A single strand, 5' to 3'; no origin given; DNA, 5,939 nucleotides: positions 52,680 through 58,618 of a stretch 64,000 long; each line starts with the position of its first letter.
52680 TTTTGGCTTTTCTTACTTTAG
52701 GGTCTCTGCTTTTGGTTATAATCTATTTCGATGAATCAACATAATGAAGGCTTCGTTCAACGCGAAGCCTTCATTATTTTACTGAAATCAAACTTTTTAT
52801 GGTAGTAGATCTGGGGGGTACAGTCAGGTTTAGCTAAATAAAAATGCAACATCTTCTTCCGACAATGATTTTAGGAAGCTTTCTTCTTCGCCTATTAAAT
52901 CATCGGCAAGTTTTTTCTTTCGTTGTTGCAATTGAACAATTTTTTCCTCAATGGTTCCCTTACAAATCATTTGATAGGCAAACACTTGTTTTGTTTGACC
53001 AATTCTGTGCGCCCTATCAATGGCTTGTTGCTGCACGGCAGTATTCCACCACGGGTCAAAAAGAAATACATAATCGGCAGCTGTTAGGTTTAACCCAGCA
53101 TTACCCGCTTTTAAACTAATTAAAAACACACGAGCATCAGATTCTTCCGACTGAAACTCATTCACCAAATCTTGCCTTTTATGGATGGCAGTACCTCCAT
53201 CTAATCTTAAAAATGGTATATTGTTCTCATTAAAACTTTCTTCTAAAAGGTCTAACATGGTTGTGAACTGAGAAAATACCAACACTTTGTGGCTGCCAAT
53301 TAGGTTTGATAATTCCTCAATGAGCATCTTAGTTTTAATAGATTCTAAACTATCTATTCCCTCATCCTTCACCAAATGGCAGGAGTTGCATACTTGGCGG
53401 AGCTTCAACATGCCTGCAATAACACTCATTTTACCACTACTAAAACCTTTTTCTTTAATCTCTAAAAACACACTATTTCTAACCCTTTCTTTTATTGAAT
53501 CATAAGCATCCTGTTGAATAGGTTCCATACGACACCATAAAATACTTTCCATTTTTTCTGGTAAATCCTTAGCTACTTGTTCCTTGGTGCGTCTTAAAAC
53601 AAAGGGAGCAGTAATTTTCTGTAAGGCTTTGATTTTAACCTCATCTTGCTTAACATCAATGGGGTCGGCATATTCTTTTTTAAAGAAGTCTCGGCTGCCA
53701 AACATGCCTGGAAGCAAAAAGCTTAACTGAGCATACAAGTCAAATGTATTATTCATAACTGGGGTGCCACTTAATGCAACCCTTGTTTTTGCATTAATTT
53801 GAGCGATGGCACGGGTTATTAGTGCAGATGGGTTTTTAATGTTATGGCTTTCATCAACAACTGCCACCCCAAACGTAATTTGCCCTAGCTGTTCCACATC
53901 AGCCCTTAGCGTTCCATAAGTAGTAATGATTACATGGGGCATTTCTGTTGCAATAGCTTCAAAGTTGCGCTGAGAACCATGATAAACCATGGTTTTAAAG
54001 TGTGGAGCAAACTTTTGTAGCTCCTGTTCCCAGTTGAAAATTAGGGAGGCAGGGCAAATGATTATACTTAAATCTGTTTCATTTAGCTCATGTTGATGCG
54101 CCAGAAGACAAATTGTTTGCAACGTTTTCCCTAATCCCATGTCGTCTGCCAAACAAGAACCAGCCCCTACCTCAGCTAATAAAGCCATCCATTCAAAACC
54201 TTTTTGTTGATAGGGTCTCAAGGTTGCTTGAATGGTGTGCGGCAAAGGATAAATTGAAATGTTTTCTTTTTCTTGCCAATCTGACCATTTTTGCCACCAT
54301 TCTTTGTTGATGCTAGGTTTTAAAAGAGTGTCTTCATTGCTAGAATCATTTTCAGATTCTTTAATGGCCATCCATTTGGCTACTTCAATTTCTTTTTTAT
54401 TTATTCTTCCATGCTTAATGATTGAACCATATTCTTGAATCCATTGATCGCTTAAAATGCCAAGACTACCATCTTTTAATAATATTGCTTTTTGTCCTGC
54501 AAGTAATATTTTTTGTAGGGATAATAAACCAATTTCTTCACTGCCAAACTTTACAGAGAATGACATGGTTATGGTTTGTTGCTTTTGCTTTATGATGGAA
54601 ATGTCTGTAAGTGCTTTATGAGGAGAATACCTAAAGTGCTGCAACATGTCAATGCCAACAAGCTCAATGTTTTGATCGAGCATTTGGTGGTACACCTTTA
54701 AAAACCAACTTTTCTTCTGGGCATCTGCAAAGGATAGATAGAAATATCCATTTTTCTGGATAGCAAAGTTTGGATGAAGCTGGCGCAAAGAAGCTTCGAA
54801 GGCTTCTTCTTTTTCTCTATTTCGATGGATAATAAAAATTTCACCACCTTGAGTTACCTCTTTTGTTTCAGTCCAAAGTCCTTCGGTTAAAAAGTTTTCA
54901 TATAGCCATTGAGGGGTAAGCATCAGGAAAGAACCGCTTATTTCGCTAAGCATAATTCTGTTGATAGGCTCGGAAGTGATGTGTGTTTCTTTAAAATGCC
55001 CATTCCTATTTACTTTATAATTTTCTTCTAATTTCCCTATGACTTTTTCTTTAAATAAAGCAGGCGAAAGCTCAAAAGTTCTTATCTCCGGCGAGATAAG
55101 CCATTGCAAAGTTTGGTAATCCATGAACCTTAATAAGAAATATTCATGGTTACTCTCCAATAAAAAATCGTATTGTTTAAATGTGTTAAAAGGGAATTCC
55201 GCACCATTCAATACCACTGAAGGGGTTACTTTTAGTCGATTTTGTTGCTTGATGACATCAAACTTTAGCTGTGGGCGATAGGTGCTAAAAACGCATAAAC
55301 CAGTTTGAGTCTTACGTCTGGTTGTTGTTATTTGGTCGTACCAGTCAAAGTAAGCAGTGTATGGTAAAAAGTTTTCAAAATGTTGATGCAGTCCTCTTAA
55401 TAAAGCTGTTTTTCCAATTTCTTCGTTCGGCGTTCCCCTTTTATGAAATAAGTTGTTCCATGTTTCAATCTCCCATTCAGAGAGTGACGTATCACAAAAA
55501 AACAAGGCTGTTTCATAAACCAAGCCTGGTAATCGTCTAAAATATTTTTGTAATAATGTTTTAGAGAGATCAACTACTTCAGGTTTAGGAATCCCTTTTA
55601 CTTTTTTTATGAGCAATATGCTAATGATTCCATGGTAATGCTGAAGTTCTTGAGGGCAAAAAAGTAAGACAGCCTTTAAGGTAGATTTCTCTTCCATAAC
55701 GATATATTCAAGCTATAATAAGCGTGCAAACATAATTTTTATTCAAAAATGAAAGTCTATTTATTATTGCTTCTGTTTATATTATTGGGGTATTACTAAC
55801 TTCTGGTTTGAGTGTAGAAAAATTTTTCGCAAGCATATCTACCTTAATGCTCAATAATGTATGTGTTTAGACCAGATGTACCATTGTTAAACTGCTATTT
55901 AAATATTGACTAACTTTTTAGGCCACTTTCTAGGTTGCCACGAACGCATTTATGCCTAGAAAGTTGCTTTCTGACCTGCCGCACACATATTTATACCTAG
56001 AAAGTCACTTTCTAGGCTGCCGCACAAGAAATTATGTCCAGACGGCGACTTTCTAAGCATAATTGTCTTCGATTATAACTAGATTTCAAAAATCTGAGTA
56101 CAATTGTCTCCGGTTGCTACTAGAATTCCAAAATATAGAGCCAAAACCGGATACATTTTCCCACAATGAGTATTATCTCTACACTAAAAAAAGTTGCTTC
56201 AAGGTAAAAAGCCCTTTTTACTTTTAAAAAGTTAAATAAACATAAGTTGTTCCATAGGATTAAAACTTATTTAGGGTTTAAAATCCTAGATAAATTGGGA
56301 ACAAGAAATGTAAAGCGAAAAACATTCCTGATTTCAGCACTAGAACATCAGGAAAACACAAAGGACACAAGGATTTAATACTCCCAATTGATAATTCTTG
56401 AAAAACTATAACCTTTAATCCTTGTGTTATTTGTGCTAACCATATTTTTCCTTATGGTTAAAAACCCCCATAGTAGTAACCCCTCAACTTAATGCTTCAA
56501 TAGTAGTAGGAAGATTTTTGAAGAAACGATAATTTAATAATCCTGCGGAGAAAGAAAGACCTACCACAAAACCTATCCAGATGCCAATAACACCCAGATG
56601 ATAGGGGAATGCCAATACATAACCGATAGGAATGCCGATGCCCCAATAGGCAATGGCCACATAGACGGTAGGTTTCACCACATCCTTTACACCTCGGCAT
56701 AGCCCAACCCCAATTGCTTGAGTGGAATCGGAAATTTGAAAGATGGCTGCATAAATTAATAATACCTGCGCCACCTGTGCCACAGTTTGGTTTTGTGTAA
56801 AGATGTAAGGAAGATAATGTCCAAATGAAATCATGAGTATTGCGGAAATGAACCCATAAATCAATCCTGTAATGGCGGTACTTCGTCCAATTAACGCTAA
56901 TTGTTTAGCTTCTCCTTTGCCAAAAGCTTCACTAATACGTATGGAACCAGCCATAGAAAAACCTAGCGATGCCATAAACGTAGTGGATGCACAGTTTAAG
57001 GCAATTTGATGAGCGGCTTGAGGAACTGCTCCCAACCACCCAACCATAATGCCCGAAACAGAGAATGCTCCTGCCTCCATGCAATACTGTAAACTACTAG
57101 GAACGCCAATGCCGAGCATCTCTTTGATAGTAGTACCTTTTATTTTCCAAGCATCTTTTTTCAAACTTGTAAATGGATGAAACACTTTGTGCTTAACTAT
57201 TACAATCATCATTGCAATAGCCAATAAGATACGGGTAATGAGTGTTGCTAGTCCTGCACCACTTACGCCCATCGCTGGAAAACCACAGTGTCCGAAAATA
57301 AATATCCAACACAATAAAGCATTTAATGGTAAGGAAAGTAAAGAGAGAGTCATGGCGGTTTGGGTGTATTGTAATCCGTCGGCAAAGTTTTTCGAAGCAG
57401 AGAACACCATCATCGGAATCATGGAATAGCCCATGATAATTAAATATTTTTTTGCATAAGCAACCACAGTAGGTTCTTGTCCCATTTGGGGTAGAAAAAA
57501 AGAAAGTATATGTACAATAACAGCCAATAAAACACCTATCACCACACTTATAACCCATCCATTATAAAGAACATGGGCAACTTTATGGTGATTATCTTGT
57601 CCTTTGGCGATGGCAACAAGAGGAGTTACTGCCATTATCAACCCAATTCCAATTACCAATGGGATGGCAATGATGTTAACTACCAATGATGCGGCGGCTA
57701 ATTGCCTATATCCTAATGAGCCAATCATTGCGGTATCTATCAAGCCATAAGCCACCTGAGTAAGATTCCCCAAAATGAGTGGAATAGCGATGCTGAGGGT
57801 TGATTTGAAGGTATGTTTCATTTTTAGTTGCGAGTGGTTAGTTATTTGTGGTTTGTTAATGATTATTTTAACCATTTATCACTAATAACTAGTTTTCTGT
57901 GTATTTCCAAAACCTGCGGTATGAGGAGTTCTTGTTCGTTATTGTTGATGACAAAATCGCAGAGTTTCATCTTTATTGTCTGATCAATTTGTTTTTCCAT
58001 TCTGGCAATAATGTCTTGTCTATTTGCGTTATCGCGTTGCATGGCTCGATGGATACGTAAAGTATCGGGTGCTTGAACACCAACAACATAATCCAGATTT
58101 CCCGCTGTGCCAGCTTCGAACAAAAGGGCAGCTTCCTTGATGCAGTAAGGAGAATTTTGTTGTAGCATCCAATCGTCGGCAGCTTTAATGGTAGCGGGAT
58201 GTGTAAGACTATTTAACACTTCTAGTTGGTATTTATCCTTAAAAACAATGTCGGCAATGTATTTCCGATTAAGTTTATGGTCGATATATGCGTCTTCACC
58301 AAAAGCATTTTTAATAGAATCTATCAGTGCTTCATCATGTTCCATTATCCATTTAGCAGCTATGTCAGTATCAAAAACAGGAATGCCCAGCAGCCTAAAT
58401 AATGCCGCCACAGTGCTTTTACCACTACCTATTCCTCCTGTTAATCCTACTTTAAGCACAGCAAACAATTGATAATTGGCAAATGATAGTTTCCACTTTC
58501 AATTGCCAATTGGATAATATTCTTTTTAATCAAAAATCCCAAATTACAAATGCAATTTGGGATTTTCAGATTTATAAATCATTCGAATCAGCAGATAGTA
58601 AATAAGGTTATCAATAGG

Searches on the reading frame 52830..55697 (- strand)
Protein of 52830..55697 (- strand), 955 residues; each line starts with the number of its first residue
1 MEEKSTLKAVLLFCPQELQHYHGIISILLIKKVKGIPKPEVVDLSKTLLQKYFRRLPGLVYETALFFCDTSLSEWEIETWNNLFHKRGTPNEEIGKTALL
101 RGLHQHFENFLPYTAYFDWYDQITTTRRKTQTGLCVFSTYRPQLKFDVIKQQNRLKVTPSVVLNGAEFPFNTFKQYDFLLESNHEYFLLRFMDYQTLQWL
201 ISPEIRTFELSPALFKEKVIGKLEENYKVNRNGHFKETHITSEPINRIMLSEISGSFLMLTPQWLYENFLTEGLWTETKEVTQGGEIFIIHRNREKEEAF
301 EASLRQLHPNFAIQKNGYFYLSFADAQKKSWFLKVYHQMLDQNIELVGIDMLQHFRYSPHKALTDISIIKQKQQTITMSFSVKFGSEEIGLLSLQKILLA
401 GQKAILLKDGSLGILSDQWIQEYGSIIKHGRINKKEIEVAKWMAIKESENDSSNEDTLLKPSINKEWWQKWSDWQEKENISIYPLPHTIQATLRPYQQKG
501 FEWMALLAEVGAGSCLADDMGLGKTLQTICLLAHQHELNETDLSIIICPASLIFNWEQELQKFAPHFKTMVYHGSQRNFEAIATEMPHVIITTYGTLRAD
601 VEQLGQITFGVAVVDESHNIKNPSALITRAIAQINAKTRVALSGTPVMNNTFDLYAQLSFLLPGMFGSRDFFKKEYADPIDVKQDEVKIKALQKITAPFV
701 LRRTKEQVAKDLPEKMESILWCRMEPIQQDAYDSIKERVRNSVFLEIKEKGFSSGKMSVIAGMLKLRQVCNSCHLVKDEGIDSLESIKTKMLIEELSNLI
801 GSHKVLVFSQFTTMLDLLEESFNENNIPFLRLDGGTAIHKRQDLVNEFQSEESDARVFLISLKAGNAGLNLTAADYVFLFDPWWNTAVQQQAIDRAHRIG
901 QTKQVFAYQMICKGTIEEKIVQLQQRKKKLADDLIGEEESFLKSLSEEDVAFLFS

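Call 9: search_protein_families(library=pfam, proteins=[window:52830-55697:-], max_evalue=0.01)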
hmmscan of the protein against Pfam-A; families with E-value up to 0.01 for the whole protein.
window:52830-55697:- (955 aa): 4 families
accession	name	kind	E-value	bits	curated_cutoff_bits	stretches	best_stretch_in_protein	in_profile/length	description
PF00176.29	SNF2-rel_dom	-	7.9e-69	232.4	24.9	1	496-774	1-289/290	SNF2-related domain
PF00271.37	Helicase_C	-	2.5e-22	79.6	23.5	1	790-900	4-110/110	Helicase conserved C-terminal domain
PF04851.21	ResIII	-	2.4e-10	41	22.5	1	492-646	3-162/164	Type III restriction enzyme, res subunit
PF08455.15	SNF2_assoc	-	0.00014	21.3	27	1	173-438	69-322/373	Bacterial SNF2 helicase associated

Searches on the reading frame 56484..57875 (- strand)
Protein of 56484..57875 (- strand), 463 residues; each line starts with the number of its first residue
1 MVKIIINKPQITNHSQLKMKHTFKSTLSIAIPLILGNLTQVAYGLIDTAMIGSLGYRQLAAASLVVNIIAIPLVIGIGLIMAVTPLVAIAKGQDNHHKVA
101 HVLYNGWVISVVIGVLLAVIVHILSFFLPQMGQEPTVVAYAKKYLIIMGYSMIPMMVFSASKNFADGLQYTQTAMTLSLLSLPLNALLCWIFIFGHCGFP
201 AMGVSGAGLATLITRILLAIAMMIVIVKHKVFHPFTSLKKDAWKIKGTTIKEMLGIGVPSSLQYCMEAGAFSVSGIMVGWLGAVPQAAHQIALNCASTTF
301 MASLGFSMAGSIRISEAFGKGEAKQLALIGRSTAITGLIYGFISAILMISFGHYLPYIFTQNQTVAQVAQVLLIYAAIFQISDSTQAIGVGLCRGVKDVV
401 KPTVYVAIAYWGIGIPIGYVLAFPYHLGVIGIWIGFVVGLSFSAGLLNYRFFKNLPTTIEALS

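Call 41: search_protein_families(library=pfam, proteins=[window:56484-57875:-], max_evalue=0.001)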
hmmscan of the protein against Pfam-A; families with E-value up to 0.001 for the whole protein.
window:56484-57875:- (463 aa): 2 families
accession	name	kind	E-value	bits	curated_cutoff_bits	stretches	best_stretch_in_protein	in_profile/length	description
PF01554.23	MatE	-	1.8e-56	190.7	24.9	2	32-191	1-161/161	MatE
PF20535.3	DUF6750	-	0.00029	21.2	27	1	27-136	23-125/128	Family of unknown function (DUF6750)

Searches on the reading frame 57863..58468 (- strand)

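Call 41: search_protein_families(library=pfam, proteins=[window:57863-58468:-], max_evalue=0.001)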
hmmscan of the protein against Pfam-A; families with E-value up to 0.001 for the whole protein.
window:57863-58468:- (201 aa): 1 family
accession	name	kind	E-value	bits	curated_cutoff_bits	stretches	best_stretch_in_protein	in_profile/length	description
PF01121.26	CoaE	-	7.7e-45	153.2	27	1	7-179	3-177/180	Dephospho-CoA kinase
